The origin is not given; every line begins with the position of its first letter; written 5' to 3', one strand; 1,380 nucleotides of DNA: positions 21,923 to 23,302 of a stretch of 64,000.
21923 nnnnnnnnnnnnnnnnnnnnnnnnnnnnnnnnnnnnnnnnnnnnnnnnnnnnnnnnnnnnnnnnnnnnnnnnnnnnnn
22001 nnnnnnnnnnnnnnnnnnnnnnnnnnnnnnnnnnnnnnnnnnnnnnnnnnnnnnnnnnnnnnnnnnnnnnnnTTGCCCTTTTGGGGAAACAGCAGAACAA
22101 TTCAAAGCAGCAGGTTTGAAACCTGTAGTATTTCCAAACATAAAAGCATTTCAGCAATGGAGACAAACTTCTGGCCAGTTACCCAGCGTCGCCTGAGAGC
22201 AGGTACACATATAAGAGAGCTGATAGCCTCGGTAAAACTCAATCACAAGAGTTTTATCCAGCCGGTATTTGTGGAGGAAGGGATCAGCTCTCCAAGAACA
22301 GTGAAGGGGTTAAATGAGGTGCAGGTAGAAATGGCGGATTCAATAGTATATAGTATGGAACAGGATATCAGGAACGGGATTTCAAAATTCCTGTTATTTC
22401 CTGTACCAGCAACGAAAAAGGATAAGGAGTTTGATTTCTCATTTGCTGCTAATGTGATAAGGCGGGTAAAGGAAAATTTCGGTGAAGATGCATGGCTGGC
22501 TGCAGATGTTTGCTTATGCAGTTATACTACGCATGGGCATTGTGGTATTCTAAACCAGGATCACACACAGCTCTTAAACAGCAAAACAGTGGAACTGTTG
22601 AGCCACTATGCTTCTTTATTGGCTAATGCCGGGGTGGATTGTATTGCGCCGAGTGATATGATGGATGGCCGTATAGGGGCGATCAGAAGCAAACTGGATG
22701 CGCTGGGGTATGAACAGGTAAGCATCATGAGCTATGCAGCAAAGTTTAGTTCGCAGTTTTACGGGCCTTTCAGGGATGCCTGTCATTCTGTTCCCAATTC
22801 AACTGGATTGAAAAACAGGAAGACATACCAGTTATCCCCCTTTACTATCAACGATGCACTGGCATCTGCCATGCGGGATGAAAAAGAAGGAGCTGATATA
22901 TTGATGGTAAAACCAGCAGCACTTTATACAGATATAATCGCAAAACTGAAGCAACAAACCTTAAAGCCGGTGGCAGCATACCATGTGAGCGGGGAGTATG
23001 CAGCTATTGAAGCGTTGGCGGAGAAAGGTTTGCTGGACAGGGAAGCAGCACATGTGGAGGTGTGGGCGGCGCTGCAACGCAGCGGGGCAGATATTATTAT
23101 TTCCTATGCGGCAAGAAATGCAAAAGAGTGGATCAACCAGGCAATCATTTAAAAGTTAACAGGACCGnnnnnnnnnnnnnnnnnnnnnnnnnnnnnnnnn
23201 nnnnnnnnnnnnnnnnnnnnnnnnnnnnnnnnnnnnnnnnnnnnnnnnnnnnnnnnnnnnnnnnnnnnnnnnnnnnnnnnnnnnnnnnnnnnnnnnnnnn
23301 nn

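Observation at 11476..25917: Sulfate-assimilation supercluster that appears to carry its own glycine-to-siroheme (C4/Shemin) tetrapyrrole branch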

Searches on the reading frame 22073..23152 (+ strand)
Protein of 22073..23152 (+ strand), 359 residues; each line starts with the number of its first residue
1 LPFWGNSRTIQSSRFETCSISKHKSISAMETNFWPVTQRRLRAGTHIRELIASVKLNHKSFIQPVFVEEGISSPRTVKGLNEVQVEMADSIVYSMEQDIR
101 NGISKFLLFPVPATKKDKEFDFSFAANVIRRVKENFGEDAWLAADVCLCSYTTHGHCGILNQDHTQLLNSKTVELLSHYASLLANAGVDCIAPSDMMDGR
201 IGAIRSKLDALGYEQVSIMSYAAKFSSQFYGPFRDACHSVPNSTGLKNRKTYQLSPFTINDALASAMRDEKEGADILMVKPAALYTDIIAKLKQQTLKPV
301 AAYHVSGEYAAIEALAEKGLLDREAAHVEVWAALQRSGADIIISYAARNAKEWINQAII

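Call 3: search_protein_families(library=pfam, proteins=[window:22073-23152:+])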
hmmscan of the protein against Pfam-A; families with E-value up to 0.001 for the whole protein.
window:22073-23152:+ (359 aa): 1 family
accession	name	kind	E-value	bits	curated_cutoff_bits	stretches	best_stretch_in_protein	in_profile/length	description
PF00490.27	ALAD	-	8.5e-106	354.1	24.6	1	38-353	4-317/317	Delta-aminolevulinic acid dehydratase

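Call 5: search_protein_families(library=ncbifam, proteins=[window:22073-23152:+], max_evalue=0.00001)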
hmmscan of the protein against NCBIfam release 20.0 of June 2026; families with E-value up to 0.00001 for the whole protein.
window:22073-23152:+ (359 aa): 2 families
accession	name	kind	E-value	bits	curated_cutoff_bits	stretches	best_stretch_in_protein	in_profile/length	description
NF006762.1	PRK09283.1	equivalog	6.9e-106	354.2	297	1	38-356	8-326/327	porphobilinogen synthase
NF009923.0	PRK13384.1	equivalog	6.1e-84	282.3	507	1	36-356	9-326/327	porphobilinogen synthase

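Call 25: search_protein_representatives(protein=window:22073-23152:+)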
Query: 359 residues. Proteins with E-value up to 0.001 (for the whole library): 6397; up to 1e-10: 3297; up to 1e-30: 690. The best 150 are listed.
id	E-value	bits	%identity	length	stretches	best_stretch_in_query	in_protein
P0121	4.8e-161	551.9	73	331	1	29-356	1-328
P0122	5.1e-99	348.0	52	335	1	32-354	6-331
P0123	1.1e-90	320.6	49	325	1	38-354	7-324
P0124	4.7e-76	272.5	45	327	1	39-351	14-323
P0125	1.9e-73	264.0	42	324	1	37-354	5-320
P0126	4.4e-72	259.5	53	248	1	111-355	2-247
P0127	1.1e-70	254.9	42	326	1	31-356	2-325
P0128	7.4e-69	248.9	44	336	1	36-349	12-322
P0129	6.3e-68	245.8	44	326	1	38-354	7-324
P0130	3.0e-67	243.6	43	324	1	39-358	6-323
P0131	3.2e-67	243.5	44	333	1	37-348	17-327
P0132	4.4e-67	243.1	41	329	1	39-352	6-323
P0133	5.9e-67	242.6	44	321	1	37-356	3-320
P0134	1.8e-66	241.0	44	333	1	39-356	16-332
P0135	4.1e-66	239.9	43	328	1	33-355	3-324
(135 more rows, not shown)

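Call 26: list_cluster_members(proteins=[P0121, P0122, P0123, P0124, P0125, P0127, P0128, P0129, P0130, P0131])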
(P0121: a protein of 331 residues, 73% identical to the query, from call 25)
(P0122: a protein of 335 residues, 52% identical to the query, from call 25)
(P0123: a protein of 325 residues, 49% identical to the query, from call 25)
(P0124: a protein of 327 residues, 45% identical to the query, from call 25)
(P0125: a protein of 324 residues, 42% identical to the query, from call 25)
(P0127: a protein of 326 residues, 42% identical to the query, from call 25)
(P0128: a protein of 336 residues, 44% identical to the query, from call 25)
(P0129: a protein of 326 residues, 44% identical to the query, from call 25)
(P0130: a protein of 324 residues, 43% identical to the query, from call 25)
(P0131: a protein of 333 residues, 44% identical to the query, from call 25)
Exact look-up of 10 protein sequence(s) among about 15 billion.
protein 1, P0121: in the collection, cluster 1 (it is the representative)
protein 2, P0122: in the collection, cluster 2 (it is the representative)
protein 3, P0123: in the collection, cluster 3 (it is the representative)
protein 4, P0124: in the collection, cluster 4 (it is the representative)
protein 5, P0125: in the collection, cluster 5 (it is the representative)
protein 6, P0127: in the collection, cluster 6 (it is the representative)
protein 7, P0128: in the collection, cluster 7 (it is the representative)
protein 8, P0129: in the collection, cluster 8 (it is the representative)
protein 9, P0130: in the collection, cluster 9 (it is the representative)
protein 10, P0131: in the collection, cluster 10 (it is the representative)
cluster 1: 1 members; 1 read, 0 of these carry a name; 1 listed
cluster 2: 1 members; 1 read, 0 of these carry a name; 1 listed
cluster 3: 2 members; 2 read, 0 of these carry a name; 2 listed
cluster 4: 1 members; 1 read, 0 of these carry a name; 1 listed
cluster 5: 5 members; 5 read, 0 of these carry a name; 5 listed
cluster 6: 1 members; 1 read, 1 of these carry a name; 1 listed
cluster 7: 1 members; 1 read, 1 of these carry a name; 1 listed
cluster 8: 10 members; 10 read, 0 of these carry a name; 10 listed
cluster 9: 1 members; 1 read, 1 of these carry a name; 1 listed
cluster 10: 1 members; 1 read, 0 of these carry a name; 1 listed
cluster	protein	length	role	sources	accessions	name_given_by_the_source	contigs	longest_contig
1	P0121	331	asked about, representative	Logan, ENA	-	-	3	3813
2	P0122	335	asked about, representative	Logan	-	-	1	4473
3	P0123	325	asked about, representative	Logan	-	-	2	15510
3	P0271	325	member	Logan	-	-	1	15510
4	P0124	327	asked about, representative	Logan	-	-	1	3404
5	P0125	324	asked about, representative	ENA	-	-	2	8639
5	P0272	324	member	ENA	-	-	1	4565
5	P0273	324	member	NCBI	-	-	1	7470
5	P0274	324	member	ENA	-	-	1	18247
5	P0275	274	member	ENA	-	-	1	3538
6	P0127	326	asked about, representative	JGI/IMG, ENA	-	porphobilinogen synthase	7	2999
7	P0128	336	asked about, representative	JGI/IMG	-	porphobilinogen synthase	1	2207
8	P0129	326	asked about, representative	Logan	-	-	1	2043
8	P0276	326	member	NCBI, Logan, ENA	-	-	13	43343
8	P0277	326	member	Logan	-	-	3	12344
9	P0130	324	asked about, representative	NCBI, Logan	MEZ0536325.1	porphobilinogen synthase [Caldicellulosiruptoraceae bacterium PP1]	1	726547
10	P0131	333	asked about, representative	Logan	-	-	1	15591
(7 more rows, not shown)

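Call 70: find_homologous_proteins(query=A3, max_evalue=1e-30)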
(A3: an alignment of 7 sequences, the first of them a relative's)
Query A3 (7 sequences) (335 aa, profile of the alignment): 7998 proteins with E <= 1e-30 among 8000 candidates; the best 120 are listed.
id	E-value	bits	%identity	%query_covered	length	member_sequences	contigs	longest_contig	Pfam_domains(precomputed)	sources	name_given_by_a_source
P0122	3.2e-150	518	100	100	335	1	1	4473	PF00490.28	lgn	-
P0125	9.3e-145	500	40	96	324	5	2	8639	PF00490.28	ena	-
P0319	5.7e-142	490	68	96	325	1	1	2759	PF00490.28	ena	-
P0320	1.4e-141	489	67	96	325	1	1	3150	PF00490.28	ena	-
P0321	2.3e-141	488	66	96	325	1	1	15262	PF00490.28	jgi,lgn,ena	-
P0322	4.1e-141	488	65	96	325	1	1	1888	PF00490.28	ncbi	-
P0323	6.8e-141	487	65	96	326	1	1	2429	PF00490.28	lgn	-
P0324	6.9e-141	487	68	96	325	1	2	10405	PF00490.28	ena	-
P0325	8.9e-141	487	65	97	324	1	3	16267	PF00490.28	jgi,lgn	jgi:porphobilinogen synthase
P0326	9.1e-141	487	65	98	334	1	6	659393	PF00490.28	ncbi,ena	-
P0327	1.3e-140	486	66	97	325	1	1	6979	PF00490.28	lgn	-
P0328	1.6e-140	486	67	96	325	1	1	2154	PF00490.28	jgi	-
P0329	4.8e-140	484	65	95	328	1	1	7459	PF00490.28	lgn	-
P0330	6.0e-140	484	64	97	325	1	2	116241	PF00490.28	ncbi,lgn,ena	-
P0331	6.1e-140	484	63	97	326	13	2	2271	PF00490.28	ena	-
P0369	6.6e-137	474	40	97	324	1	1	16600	PF00490.28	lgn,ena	-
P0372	1.0e-136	473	67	97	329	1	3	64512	PF00490.28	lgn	-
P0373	1.0e-136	473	67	96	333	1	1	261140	PF00490.28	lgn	-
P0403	1.9e-135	469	67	96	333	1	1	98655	PF00490.28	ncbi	-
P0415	5.0e-135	468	40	96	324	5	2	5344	PF00490.28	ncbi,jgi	jgi:porphobilinogen synthase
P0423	7.6e-135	467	66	99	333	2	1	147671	PF00490.28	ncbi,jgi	jgi:porphobilinogen synthase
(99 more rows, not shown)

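Call 75: find_encoding_contigs(protein=P0369, flank=10000, max_places=2)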
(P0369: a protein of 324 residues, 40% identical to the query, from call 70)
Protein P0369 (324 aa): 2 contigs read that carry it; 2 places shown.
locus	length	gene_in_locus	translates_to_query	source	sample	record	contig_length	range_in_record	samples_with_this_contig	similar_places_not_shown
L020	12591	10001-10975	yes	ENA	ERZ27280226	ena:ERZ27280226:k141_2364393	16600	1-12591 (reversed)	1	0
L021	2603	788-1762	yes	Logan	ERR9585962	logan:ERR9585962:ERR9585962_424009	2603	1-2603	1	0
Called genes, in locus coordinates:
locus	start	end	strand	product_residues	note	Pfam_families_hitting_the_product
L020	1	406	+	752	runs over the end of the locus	PF00390:malic, PF03949:Malic_M, PF01515:PTA_PTB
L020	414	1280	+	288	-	PF00892:EamA (weak)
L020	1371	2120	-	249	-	PF17773:UPF0176_N, PF00581:Rhodanese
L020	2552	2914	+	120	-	PF00507:Oxidored_q4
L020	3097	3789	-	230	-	PF01330:RuvA_N, PF14520:HHH_5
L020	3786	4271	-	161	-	PF04608:PgpA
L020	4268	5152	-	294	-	PF00763:THF_DHG_CYH, PF02882:THF_DHG_CYH_C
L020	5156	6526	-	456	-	-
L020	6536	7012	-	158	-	PF00731:AIRC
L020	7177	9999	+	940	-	PF00155:Aminotran_1_2, PF01379:Porphobil_deam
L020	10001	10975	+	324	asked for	PF00490:ALAD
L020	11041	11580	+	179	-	PF06114:Peptidase_M78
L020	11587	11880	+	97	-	-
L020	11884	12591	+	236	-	?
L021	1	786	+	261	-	?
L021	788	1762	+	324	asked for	PF00490:ALAD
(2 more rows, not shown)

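Call 77: search_solved_structures(query=L020:7303-8500:+, max_evalue=1e-30)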
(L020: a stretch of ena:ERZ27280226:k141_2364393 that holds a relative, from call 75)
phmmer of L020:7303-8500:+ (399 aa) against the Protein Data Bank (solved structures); distinct sequences matched with E-value up to 1e-30: 40.
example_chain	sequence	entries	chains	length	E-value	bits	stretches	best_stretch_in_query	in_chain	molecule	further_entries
5qqq_B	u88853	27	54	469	2e-82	280.4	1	39-389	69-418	5-aminolevulinate synthase, erythroid-specific, mitochondrial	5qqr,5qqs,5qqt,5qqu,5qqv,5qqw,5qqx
7x98_A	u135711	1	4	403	3.6e-78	266.4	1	42-390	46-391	5-aminolevulinate synthase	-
2bwn_A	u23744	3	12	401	1.5e-70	241.3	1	36-388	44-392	5-AMINOLEVULINATE SYNTHASE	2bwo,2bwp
8eim_A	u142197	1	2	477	1.6e-69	237.9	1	41-229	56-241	5-aminolevulinate synthase, mitochondrial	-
5txr_B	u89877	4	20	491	1.8e-69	237.8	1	41-229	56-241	5-aminolevulinate synthase, mitochondrial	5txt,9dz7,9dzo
3a2b_A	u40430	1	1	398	3.4e-58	200.7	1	37-390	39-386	Serine palmitoyltransferase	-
8guh_A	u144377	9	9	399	3.5e-58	200.7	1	37-390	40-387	Serine palmitoyltransferase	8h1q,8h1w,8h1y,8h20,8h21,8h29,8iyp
7v58_A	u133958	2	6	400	4e-57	197.2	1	30-387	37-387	2-amino-3-ketobutyrate coenzyme A ligase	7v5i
1fc4_A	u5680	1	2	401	5.2e-56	193.5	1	39-388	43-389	2-AMINO-3-KETOBUTYRATE CONENZYME A LIGASE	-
3tqx_A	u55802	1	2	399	1e-53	186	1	5-388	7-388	2-amino-3-ketobutyrate coenzyme A ligase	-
7bxp_A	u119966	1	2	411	5.6e-52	180.2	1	39-382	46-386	2-amino-3-ketobutyrate coenzyme A ligase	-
7bxq_A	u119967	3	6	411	3.8e-51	177.5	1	39-382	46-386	2-amino-3-ketobutyrate coenzyme A ligase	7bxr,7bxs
2jgt_A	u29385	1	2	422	2.1e-50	175.1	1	16-385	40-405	SERINE PALMITOYLTRANSFERASE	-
2jg2_A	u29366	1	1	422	3.7e-50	174.3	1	16-385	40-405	SERINE PALMITOYLTRANSFERASE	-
2w8j_A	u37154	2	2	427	3.8e-50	174.2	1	16-385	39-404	SERINE PALMITOYLTRANSFERASE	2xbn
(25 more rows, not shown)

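Call 78: list_cluster_members(proteins=[P0415, P0273, P0369, L020:7303-9996:+, L020:4268-5149:-, L020:3097-3786:-, L020:6536-7009:-, L020:5156-6523:-])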
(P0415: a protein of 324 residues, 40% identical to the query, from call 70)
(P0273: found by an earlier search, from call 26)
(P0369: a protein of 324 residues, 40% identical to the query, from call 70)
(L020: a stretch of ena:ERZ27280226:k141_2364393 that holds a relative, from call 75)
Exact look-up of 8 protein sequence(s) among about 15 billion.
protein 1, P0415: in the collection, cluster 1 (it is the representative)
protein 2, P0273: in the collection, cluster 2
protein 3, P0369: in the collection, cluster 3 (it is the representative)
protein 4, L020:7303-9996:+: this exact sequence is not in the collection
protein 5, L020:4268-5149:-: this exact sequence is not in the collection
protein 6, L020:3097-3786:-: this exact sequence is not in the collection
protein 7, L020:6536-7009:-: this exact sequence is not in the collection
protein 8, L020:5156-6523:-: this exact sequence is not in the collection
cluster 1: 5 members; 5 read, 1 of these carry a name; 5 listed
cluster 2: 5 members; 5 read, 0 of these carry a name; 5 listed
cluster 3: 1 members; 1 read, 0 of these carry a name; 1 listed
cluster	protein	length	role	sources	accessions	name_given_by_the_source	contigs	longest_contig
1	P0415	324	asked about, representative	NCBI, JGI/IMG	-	porphobilinogen synthase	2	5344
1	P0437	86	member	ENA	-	-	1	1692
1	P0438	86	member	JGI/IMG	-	-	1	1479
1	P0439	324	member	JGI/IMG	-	-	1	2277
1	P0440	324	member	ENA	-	-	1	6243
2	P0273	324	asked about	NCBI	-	-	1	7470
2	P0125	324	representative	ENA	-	-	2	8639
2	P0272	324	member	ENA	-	-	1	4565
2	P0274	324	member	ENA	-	-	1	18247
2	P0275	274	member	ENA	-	-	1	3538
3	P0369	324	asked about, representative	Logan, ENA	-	-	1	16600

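Call 82: find_encoding_contigs(protein=P0403, flank=8000, max_places=1)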
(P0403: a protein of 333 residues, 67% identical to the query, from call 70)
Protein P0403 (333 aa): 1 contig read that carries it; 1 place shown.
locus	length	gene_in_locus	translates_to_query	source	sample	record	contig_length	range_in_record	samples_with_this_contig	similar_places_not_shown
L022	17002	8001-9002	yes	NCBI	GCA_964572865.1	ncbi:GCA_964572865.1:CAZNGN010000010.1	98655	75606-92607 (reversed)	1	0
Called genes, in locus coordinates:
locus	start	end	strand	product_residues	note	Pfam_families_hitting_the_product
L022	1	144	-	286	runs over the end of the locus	-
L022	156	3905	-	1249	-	PF02085:Cytochrom_CIII (faint), PF14522:Cytochrome_C7 (faint), PF09699:Paired_CXXCH_1 (faint), PF14537:Cytochrom_c3_2 (faint), PF22113:Mtrc-MtrF_II-IV_dom (weak)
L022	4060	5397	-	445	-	PF12797:Fer4_2 (weak), PF12837:Fer4_6 (weak), PF12838:Fer4_7 (weak), PF13187:Fer4_9 (weak), PF13237:Fer4_10, PF07992:Pyr_redox_2, PF13738:Pyr_redox_3, PF00070:Pyr_redox, +9 more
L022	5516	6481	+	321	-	PF05201:GlutR_N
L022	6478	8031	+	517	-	PF01379:Porphobil_deam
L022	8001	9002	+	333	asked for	PF00490:ALAD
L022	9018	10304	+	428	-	PF00202:Aminotran_3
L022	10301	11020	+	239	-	PF00072:Response_reg, PF00486:Trans_reg_C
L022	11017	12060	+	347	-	PF01208:URO-D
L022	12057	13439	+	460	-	PF04055:Radical_SAM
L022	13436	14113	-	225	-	-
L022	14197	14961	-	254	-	-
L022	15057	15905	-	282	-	PF00194:Carb_anhydrase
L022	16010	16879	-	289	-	-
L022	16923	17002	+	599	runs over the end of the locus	PF02771:Acyl-CoA_dh_N, PF02770:Acyl-CoA_dh_M, PF00441:Acyl-CoA_dh_1, PF08028:Acyl-CoA_dh_2 (weak), PF21343:ACAD9-ACADV_C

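Call 83: find_encoding_contigs(protein=P0373, flank=8000, max_places=1)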
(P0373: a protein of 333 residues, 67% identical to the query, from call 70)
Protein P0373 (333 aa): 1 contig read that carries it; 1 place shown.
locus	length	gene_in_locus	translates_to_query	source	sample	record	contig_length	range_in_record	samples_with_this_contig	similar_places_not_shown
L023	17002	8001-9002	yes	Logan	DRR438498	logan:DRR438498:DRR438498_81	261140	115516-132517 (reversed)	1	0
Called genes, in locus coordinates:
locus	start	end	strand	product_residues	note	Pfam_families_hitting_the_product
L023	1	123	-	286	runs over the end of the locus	-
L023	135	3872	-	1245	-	PF02085:Cytochrom_CIII (faint), PF14522:Cytochrome_C7 (faint), PF09699:Paired_CXXCH_1 (faint), PF14537:Cytochrom_c3_2 (faint), PF22113:Mtrc-MtrF_II-IV_dom (weak)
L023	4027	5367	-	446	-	PF13187:Fer4_9 (weak), PF00037:Fer4 (weak), PF12797:Fer4_2 (weak), PF12837:Fer4_6 (weak), PF13237:Fer4_10, PF07992:Pyr_redox_2, PF13738:Pyr_redox_3, PF00070:Pyr_redox, +9 more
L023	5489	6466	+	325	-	PF05201:GlutR_N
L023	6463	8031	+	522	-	PF01379:Porphobil_deam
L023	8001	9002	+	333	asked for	PF00490:ALAD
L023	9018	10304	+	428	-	PF00202:Aminotran_3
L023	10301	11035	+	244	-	PF00072:Response_reg, PF00486:Trans_reg_C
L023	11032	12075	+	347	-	PF01208:URO-D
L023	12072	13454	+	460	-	PF04055:Radical_SAM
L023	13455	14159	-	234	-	-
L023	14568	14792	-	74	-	-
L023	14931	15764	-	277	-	-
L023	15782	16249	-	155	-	-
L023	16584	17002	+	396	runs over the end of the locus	PF13173:AAA_14, PF13401:AAA_22 (faint), PF13635:DUF4143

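Call 85: find_encoding_contigs(protein=P0423, flank=10000, max_places=1)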
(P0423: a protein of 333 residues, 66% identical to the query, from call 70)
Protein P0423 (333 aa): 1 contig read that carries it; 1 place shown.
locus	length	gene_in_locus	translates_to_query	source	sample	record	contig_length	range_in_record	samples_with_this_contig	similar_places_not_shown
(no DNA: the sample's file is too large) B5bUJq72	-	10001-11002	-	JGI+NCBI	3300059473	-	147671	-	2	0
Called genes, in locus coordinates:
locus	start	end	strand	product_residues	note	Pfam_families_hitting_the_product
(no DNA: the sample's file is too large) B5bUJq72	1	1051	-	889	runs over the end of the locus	PF00690:Cation_ATPase_N (weak), PF00122:E1-E2_ATPase, PF00702:Hydrolase, PF13246:Cation_ATPase, PF00689:Cation_ATPase_C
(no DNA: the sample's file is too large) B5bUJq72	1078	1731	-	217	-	PF04981:NMD3 (faint)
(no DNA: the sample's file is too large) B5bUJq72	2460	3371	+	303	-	PF00089:Trypsin, PF13365:Trypsin_2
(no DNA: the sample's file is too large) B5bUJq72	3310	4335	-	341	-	-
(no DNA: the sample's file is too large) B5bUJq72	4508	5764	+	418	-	-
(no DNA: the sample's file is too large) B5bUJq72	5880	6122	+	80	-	-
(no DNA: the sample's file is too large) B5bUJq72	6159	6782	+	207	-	-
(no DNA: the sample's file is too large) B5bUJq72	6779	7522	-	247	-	PF00075:RNase_H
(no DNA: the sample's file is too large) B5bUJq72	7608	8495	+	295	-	PF05201:GlutR_N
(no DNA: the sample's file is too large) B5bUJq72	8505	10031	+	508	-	PF01379:Porphobil_deam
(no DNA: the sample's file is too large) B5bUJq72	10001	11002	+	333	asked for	PF00490:ALAD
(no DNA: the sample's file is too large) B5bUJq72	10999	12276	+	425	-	PF00202:Aminotran_3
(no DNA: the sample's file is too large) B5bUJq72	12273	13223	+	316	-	PF00512:HisKA, PF13581:HATPase_c_2 (weak), PF02518:HATPase_c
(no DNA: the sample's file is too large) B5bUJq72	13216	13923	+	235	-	PF00072:Response_reg, PF00486:Trans_reg_C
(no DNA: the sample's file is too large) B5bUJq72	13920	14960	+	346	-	PF01208:URO-D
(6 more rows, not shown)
